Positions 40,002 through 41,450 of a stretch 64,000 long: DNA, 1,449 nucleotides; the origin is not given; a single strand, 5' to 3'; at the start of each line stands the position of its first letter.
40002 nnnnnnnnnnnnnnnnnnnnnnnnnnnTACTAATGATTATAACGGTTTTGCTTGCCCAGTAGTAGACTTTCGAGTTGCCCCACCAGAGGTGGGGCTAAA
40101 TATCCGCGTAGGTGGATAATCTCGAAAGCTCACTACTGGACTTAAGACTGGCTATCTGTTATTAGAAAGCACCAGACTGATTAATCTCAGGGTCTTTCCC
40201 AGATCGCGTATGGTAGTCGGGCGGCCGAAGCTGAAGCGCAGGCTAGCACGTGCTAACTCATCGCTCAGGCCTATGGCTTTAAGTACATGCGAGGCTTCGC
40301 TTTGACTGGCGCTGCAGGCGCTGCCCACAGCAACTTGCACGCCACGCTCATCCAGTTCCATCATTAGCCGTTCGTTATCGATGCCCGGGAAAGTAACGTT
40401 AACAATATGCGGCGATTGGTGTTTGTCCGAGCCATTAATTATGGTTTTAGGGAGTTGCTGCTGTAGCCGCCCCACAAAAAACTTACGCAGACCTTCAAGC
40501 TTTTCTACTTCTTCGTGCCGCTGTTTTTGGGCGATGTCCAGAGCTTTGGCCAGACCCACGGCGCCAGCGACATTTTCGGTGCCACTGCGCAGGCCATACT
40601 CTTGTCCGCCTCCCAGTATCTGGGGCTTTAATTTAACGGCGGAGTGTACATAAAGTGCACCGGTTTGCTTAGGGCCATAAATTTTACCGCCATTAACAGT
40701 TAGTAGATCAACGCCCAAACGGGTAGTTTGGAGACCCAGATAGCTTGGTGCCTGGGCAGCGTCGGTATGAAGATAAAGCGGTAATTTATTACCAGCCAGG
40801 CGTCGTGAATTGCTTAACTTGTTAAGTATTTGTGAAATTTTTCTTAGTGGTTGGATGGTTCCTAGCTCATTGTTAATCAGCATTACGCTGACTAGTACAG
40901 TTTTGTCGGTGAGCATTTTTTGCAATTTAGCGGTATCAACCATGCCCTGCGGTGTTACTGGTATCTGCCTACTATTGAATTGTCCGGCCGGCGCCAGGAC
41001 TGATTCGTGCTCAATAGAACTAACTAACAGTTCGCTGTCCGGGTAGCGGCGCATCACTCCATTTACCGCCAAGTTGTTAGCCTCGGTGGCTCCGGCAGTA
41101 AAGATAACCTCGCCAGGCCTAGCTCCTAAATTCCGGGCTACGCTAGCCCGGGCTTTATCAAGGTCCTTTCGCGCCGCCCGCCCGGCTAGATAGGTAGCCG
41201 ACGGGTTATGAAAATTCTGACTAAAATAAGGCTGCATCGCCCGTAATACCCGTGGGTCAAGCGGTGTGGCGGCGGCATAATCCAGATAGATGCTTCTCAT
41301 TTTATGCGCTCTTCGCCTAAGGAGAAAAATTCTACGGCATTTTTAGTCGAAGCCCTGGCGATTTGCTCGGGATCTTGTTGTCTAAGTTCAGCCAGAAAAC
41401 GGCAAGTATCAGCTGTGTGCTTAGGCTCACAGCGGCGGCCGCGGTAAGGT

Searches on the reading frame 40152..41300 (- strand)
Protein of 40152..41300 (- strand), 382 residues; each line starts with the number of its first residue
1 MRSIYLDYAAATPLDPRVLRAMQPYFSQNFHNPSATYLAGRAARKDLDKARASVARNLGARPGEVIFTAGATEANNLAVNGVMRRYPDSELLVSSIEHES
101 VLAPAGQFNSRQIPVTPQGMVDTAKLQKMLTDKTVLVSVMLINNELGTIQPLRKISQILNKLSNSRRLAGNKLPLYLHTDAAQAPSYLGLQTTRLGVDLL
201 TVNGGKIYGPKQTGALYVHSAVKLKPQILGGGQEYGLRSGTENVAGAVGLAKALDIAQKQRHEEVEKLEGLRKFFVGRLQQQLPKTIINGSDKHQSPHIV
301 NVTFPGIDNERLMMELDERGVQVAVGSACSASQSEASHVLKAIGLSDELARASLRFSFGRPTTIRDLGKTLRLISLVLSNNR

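Call 11: search_protein_families(library=pfam, proteins=[window:40152-41300:-])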
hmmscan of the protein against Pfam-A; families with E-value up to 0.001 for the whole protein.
window:40152-41300:- (382 aa): 1 family
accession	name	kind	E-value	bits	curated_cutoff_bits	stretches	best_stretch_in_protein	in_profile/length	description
PF00266.25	Aminotran_5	-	1.1e-61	209.3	21.5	1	4-366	1-367/371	Aminotransferase class-V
